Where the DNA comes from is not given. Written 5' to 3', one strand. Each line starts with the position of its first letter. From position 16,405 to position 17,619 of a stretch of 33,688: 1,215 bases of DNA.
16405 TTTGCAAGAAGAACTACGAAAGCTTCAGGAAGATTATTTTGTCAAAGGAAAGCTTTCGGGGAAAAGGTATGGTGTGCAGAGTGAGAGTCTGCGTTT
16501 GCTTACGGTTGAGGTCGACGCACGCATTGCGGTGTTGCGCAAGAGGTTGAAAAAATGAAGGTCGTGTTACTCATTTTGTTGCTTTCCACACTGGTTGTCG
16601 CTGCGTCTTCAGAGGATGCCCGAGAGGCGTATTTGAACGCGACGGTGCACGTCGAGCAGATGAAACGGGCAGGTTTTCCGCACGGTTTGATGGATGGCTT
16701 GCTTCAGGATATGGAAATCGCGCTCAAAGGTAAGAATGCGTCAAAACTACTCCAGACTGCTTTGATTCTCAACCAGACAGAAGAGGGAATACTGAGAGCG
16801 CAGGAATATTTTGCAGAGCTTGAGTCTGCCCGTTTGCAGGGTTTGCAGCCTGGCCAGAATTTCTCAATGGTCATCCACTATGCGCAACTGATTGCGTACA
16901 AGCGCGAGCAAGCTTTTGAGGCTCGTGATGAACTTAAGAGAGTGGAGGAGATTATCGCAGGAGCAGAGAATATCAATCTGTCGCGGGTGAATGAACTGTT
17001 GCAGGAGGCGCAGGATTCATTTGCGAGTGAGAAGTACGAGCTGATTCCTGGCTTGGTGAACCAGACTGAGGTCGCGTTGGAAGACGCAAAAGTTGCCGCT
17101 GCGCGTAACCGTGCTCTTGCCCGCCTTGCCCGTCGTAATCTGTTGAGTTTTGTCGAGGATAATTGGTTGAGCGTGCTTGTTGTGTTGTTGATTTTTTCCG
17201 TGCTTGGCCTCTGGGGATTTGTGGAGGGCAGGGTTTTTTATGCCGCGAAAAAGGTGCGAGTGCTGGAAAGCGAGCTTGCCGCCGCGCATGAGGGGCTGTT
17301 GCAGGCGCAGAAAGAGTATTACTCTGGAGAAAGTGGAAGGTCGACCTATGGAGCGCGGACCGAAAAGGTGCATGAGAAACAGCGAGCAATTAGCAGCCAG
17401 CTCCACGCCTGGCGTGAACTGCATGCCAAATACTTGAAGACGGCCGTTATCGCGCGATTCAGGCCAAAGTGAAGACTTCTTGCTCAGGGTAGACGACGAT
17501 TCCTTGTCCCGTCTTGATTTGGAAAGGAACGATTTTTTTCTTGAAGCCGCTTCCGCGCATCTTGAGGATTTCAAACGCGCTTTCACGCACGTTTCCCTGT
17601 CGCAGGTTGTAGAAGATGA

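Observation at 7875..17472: Giant 2841-aa surface protein operon: AbrB-like ORF, giant anchored glycoprotein, coupled anchored partner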

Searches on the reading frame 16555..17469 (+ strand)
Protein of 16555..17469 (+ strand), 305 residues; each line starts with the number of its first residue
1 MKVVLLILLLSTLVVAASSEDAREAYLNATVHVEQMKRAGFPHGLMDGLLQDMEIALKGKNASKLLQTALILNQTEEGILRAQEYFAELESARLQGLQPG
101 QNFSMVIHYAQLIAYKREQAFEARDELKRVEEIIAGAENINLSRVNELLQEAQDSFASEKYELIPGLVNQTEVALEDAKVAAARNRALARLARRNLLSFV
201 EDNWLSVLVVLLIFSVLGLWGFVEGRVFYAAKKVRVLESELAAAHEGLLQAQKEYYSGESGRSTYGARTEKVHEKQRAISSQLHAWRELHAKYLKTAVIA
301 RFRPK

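Call 6: search_protein_families(library=pfam, proteins=[window:16555-17469:+], max_evalue=0.1)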
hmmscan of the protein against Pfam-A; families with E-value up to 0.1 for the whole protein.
window:16555-17469:+ (305 aa): 0 families

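Call 7: search_protein_families(library=ncbifam, proteins=[window:16555-17469:+], max_evalue=0.1)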
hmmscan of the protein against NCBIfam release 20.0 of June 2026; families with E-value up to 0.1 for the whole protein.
window:16555-17469:+ (305 aa): 1 family
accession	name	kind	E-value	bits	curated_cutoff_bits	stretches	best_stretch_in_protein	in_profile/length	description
NF008121.0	PRK10869.1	equivalog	0.014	13.9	418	1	228-299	309-380/553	DNA repair protein RecN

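Call 22: search_solved_structures(query=window:16555-17469:+, max_evalue=1)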
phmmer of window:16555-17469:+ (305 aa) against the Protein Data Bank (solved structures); distinct sequences matched with E-value up to 1: 0.

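Call 24: find_homologous_proteins(query=window:16555-17469:+, max_evalue=0.01)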
Query window:16555-17469:+ (305 aa): 6 proteins with E <= 0.01 among 4979 candidates.
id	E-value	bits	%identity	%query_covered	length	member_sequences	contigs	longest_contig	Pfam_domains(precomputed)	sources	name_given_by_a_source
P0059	1.1e-186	637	100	100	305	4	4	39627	-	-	-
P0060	2.2e-117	410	65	100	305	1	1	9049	-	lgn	-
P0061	2.2e-108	380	61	100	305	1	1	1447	-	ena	-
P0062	3.2e-107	376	59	99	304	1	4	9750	-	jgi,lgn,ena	-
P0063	1.6e-67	246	45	98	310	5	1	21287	-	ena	-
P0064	1.5e-66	243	45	94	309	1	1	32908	-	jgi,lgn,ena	-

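Call 25: find_encoding_contigs(protein=P0064, flank=10000, max_places=2)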
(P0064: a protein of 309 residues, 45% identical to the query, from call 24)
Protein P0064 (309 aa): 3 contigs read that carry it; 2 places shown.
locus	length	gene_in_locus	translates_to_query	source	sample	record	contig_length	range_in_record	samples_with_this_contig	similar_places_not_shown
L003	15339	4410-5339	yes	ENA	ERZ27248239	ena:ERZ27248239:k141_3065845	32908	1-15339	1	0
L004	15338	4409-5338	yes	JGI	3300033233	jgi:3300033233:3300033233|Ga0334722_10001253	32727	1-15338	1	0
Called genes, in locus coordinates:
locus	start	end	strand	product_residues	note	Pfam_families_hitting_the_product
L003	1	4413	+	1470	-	?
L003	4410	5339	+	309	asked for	-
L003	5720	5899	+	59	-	-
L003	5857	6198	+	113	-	-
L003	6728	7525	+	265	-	-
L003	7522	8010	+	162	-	-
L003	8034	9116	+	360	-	-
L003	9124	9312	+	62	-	-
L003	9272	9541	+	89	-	-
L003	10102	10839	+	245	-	-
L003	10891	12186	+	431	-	PF08495:FIST, PF10442:FIST_C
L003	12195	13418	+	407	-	PF00501:AMP-binding (weak)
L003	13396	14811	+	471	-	PF00171:Aldedh, PF05893:LuxC (weak)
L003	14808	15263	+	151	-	-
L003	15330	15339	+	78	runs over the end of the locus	-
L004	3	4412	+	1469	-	?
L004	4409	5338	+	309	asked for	-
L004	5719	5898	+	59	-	-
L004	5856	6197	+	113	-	-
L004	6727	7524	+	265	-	-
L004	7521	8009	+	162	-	-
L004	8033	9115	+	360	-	-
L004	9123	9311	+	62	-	-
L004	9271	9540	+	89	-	-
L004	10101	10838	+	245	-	-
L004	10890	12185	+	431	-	PF08495:FIST, PF10442:FIST_C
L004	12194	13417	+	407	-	PF00501:AMP-binding (weak)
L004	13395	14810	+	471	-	PF00171:Aldedh, PF05893:LuxC (weak)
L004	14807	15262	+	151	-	-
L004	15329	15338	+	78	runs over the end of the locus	-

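Call 26: find_encoding_contigs(protein=P0063, flank=10000, max_places=2)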
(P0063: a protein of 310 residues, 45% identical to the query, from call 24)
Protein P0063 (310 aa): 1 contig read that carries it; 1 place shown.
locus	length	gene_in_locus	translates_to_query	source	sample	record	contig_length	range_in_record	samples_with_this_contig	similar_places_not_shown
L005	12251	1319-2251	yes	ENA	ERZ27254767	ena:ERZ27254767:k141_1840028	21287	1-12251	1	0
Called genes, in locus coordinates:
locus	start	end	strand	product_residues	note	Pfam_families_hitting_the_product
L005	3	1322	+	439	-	?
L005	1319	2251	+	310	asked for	-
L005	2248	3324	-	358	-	PF06745:ATPase, PF23442:DUF7125 (faint), PF07088:GvpD_P-loop (weak)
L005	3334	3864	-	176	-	PF24336:DUF7504 (faint)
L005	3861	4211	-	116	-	PF00072:Response_reg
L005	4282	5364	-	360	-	-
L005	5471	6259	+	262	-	-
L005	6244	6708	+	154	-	PF24336:DUF7504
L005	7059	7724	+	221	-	-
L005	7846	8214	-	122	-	PF00072:Response_reg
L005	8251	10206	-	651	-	PF02743:dCache_1 (weak), PF00672:HAMP (weak), PF13426:PAS_9, PF08447:PAS_3, PF00989:PAS, PF08448:PAS_4, PF13426:PAS_9, PF08447:PAS_3, +3 more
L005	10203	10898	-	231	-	-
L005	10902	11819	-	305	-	PF00512:HisKA (weak), PF02518:HATPase_c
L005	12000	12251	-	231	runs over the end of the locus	-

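Call 27: find_encoding_contigs(protein=P0062, flank=10000, max_places=3)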
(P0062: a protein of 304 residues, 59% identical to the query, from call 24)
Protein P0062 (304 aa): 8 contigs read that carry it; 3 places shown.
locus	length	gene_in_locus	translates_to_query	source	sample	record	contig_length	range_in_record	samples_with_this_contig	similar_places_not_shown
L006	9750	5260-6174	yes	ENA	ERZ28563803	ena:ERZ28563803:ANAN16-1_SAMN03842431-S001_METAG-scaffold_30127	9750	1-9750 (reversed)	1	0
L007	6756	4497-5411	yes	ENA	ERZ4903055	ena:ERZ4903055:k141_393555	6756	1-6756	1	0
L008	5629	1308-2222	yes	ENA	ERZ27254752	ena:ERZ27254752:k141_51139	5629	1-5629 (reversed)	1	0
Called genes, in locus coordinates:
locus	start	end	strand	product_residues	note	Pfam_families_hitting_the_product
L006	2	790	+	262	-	?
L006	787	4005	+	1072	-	-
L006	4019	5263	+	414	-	-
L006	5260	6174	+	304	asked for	-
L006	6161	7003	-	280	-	PF06745:ATPase, PF07088:GvpD_P-loop (weak), PF13481:AAA_25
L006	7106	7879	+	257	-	-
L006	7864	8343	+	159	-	-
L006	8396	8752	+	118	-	-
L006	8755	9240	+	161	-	-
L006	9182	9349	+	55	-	-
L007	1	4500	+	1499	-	?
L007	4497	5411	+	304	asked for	-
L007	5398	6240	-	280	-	PF06745:ATPase, PF07088:GvpD_P-loop (weak), PF13481:AAA_25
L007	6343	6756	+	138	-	?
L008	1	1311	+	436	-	?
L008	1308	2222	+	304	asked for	-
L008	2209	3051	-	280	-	PF06745:ATPase, PF07088:GvpD_P-loop (weak), PF13481:AAA_25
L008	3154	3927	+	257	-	-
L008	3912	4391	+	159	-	-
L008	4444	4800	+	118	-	-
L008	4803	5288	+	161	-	-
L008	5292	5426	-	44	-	-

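Call 36: search_protein_representatives(alignment_id=A1)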
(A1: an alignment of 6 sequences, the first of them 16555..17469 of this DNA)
Query: 6 sequences, 305 profile positions. Proteins with E-value up to 0.001 (for the whole library): 782; up to 1e-10: 331; up to 1e-30: 15. The best 150 are listed.
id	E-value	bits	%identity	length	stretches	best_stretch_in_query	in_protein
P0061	3.1e-150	515.8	-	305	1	1-305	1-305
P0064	2.3e-140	483.4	-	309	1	2-304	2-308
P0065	1.5e-89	316.5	-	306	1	1-304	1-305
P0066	2.9e-83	295.9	-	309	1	1-304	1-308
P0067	5.1e-83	295.1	-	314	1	4-304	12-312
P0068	7.6e-79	281.4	-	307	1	1-304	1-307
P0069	4.8e-54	199.9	-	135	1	1-117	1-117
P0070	1.2e-52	195.3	-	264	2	103-303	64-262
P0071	3.1e-39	151.3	-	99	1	207-304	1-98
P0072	2.1e-35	138.7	-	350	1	11-303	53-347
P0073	5.4e-34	134.1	-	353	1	22-295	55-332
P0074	2.6e-33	131.8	-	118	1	1-117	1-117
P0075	2.0e-32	128.9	-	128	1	212-303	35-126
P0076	2.4e-32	128.7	-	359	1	16-286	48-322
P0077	1.8e-31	125.8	-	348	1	15-292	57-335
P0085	2.1e-25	105.9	-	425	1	15-287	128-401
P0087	4.0e-25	104.9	-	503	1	17-296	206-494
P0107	4.4e-20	88.4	-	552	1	3-287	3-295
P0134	5.5e-18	81.5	-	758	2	102-290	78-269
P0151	3.2e-17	79.0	-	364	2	136-295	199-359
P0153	3.8e-17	78.7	-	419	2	102-292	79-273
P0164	1.1e-16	77.2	-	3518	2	102-304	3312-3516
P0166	1.2e-16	77.1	-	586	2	105-287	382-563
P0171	1.5e-16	76.8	-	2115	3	94-282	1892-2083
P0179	4.1e-16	75.3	-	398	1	100-287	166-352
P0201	2.6e-15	72.7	-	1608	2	98-288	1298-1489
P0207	4.9e-15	71.8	-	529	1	8-294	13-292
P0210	5.8e-15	71.6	-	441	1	103-300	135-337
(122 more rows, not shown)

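Call 39: search_protein_families(library=pfam, alignment_id=A3, max_evalue=0.01)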
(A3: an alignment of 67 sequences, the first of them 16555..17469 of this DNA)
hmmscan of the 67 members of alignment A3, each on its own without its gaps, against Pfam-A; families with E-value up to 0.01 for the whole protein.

A. member 1, window:16555-17469:+ (305 aa): 0 families

B. families by the number of members that match (of 67 scanned): 20 families
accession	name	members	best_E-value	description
PF05569.17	Peptidase_M56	1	0.00049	BlaR1 peptidase M56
PF02641.20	DUF190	1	0.0011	Uncharacterized ACR, COG1993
PF24073.1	DUF7365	1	0.0018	Coiled-coil region of unknown function (DUF7365)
PF17926.6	TetR_C_21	1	0.0019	Tetracyclin repressor-like, C-terminal domain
PF21270.2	SOGP_4th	1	0.0022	Glycoside phosphorylase C-terminal domain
PF16955.11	OFeT_1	1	0.0022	Ferrous iron uptake permease, iron-lead transporter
PF09976.15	TPR_21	1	0.0025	Tetratricopeptide repeat-like domain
PF10110.14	GPDPase_memb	1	0.003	Membrane domain of glycerophosphoryl diester phosphodiesterase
PF23831.1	DUF7201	1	0.0034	Coiled-coil region of unknown function (DUF7201)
PF14346.11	DUF4398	1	0.0037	Domain of unknown function (DUF4398)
PF13786.12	DUF4179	1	0.0041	Domain of unknown function (DUF4179)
PF10819.13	DUF2564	1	0.0043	Protein of unknown function (DUF2564)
PF01610.23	DDE_Tnp_ISL3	1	0.0044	Transposase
PF06180.16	CbiK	1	0.0051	Cobalt chelatase (CbiK)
PF11207.13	DUF2989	1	0.006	Protein of unknown function (DUF2989)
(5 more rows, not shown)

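Call 41: find_related_loci(query=A1, collection=genome_contigs, flank=10000)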
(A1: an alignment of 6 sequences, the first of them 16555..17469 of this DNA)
Query A1 (305 aa) in genome_contigs; peptide patterns used: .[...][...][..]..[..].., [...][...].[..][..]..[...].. (x = any residue, [..] = any of these).
73 stretches matched a pattern; 1 encode a relative of the query (tblastn E <= 1e-3); 1 distinct loci.
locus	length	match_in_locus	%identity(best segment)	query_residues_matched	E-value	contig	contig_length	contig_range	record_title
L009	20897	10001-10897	45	6-303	6e-70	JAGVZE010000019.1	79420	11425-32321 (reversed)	Candidatus Woesearchaeota archaeon isolate RIFCSPLOWO2_12_FULL_46_25 rifcsplowo2_12_scaffold_707, whole genome shotgun s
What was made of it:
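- Tried and rejected: With A1 it returned one locus (call 41).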

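Call 43: predict_structure(alignment_id=A3)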
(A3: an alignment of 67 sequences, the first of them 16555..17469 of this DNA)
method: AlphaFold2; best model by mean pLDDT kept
length: 305 residues; sequences in the alignment: 67
mean_pLDDT: 95.5   pTM: 0.74
mean pLDDT of the five models: 95.5, 95.3, 95.0, 95.0, 94.7
residues with pLDDT >= 90: 273; 70-90: 30; 50-70: 2; < 50: 0
segments of 3 or more residues with pLDDT < 50: none
pLDDT, mean of each block of 10 residues (from residue 1): 86 84 97 98 98 97 97 97 96 95 97 98 98 97 98 98 98 98 95 84 95 97 97 98 97 97 96 97 97 93 81
secondary structure, 60 per line:
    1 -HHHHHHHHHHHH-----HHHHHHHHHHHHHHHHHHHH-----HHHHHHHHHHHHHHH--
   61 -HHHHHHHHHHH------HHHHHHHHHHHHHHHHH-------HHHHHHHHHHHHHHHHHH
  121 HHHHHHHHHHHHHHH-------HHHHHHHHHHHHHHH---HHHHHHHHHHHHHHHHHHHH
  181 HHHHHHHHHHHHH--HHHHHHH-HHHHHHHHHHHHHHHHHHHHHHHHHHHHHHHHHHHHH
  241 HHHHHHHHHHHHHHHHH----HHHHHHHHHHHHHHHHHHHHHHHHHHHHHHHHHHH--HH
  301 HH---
elements in order: H2-13 H19-38 H44-58 H62-72 H79-95 H103-135 H143-157 H161-193 H196-202 H204-257 H262-296 H299-302
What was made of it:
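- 16555..17472 (+): 305-aa partner: signal peptide, ~185-aa helical N-glycosylatable ectodomain, TM helix (nt 17167-17223), cytoplasmic helical hairpin with conserved tip (nt 17305-17349). AF2 pLDDT 95.5 (call 43).
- There is a helical, membrane-proximal stalk (call 43).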

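Call 46: fold_search(model_id=the predicted structure, library=pdb)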
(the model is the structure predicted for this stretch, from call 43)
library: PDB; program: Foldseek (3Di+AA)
matches with E <= 10: 241; with E <= 0.001: 0
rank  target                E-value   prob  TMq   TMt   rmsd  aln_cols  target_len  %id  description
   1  9cpc_3K               7.9e-02  0.87  0.26  0.25  33.0       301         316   10  Atomic model of porcine brain ventricles cilia doublet microtubule (48-nm periodicity) (released 2024-10-23)
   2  7upp_B                1.5e-01  0.57  0.22  0.21  38.1       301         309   18  Crystal structure of designed heterotrimeric assembly DHT03_2arm_A21/B21/C long (released 2022-12-14)
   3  7ung_B3               1.6e-01  0.72  0.26  0.22  33.4       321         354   10  48-nm repeat of the human respiratory doublet microtubule (released 2022-10-05)
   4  8otz_C1               1.7e-01  0.80  0.27  0.25  34.6       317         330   14  48-nm repeat of the native axonemal doublet microtubule from bovine sperm (released 2023-11-22)
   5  9cpb_5V               1.8e-01  0.75  0.26  0.26  32.7       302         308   14  Atomic model of bovine Fallopian tube cilia doublet microtubule (48-nm periodicity) (released 2024-10-30)
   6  9fqr_EB               2.0e-01  0.66  0.25  0.23  34.0       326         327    8  96-nm repeat of axonemal doublet microtubules from bovine sperm (released 2025-03-26)
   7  8j07_8P               2.4e-01  0.63  0.26  0.22  33.4       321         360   10  96nm repeat of human respiratory doublet microtubule and associated axonemal complexes (released 2023-07-26)
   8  8fbi                  2.4e-01  0.54  0.21  0.24  45.4       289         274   14  Improving the secretion of designed protein assemblies through negative design of cryptic transmembrane domains (released 2023-03-22)
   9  8j07_8K               2.7e-01  0.60  0.26  0.21  33.4       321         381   10  96nm repeat of human respiratory doublet microtubule and associated axonemal complexes (released 2023-07-26)
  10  8j07_8L               3.3e-01  0.54  0.26  0.21  33.3       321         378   10  96nm repeat of human respiratory doublet microtubule and associated axonemal complexes (released 2023-07-26)
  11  8gk7_A                3.3e-01  0.33  0.20  0.12  48.6       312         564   11  MsbA bound to cerastecin C (released 2024-04-24)
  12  7rro_B3               3.6e-01  0.51  0.25  0.20  33.7       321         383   11  Structure of the 48-nm repeat doublet microtubule from bovine tracheal cilia (released 2021-10-27)
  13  8to0_g                3.6e-01  0.23  0.19  0.16  33.7       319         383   12  48-nm repeating structure of doublets from mouse sperm flagella (released 2023-11-01)
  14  8j07_8M               3.8e-01  0.54  0.26  0.21  33.4       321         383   10  96nm repeat of human respiratory doublet microtubule and associated axonemal complexes (released 2023-07-26)
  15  9cpb_5T               4.0e-01  0.57  0.26  0.25  33.0       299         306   11  Atomic model of bovine Fallopian tube cilia doublet microtubule (48-nm periodicity) (released 2024-10-30)
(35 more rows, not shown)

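Call 74: list_cluster_members(proteins=[P0065, P0072, P0076, P0085, P0087, P0107, P0134, P0164, P0171, P0201])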
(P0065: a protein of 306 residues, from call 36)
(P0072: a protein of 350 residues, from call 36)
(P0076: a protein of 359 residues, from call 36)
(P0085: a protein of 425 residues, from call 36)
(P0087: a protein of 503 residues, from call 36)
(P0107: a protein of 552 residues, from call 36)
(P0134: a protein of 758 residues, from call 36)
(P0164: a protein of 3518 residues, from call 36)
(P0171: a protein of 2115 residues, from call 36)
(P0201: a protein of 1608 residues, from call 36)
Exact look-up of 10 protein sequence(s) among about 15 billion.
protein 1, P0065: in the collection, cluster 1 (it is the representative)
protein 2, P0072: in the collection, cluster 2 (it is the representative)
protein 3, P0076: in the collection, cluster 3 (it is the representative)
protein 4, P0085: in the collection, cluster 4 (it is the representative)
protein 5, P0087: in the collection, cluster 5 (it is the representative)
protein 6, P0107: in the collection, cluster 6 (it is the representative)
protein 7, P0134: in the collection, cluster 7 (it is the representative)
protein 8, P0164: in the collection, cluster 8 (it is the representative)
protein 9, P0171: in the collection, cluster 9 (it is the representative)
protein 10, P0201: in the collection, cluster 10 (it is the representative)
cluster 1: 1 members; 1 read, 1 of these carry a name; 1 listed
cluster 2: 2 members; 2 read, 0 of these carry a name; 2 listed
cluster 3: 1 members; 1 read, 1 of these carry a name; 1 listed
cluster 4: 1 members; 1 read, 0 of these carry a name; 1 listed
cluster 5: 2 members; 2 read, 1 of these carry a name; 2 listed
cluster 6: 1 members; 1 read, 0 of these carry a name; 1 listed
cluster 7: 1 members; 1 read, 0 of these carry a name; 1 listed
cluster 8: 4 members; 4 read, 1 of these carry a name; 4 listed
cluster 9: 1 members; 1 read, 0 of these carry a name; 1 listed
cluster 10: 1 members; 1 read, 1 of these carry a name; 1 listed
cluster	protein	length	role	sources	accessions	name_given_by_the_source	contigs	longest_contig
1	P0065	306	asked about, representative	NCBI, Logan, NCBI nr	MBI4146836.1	hypothetical protein HY489_05875 [Candidatus Woesearchaeota archaeon] | hypothetical protein [Candidatus Woesearchaeota archaeon]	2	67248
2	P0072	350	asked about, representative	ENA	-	-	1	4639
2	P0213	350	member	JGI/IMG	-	-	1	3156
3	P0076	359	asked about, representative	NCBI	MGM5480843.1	MAG: hypothetical protein ACQESE_00365 [Nanobdellota archaeon]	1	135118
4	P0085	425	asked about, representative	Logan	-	-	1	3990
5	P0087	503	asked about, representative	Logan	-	-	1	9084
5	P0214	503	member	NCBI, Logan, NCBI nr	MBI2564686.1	hypothetical protein HYV79_01715 [Candidatus Woesearchaeota archaeon] | hypothetical protein [Candidatus Woesearchaeota archaeon]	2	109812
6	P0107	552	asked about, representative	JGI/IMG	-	-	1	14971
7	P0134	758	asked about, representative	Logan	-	-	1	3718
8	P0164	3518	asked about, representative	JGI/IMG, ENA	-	-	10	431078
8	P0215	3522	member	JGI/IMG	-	hypothetical protein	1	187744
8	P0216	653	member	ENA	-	-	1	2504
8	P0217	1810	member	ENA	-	-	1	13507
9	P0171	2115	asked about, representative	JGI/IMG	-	-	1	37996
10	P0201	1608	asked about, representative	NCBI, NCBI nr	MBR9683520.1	hypothetical protein GOV03_03180, partial [Candidatus Woesearchaeota archaeon] | hypothetical protein [Candidatus Woesearchaeota archaeon]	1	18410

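Call 76: find_encoding_contigs(protein=P0076, flank=10000, max_places=1)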
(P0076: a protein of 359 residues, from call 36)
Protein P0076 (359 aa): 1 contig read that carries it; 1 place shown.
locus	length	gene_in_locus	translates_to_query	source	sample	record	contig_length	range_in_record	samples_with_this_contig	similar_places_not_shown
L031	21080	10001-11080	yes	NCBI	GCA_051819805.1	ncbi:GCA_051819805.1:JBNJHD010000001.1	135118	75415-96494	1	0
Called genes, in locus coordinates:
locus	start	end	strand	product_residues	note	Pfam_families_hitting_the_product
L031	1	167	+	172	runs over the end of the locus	PF24336:DUF7504 (weak)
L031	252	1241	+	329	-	-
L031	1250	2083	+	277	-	PF06745:ATPase, PF13481:AAA_25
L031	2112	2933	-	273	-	PF03705:CheR_N, PF01739:CheR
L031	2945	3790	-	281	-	PF03975:CheD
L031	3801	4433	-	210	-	PF04509:CheC, PF13690:CheX (weak), PF04509:CheC (weak)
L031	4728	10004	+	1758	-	PF17957:Big_7 (faint), PF07495:Y_Y_Y (faint), PF13750:Big_3_3 (faint), PF19077:Big_13 (faint)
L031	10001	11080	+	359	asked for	-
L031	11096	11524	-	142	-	-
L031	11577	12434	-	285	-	PF00092:VWA, PF13519:VWA_2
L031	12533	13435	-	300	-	PF01882:DUF58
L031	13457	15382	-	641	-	PF20030:bpMoxR, PF07726:AAA_3, PF07728:AAA_5, PF17863:AAA_lid_2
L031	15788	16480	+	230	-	-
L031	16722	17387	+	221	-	-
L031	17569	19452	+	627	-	-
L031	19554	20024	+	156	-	-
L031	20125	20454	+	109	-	PF09685:MamF_MmsF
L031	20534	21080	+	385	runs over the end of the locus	PF01204:Trehalase, PF22422:MGH1-like_GH, PF01204:Trehalase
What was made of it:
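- CheR, CheD and CheC lie between the KaiC gene and the surface-protein gene in L031 (call 76).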

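Call 77: find_encoding_contigs(protein=P0087, flank=10000, max_places=1)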
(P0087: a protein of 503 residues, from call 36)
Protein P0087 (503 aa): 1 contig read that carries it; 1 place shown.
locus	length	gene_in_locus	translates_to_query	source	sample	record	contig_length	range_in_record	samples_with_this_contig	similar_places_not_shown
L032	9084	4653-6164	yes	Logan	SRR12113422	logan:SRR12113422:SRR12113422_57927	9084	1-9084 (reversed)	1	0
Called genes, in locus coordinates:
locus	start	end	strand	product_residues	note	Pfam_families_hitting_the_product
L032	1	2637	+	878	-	?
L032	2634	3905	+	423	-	-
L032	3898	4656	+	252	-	PF00142:Fer4_NifH (weak), PF01656:CbiA, PF02374:ArsA_ATPase (weak), PF06564:CBP_BcsQ, PF10609:ParA, PF13614:AAA_31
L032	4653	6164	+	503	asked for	-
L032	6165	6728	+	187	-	-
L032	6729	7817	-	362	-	PF06745:ATPase, PF13481:AAA_25 (weak)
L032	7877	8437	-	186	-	PF24336:DUF7504 (weak)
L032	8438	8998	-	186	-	PF24336:DUF7504 (weak)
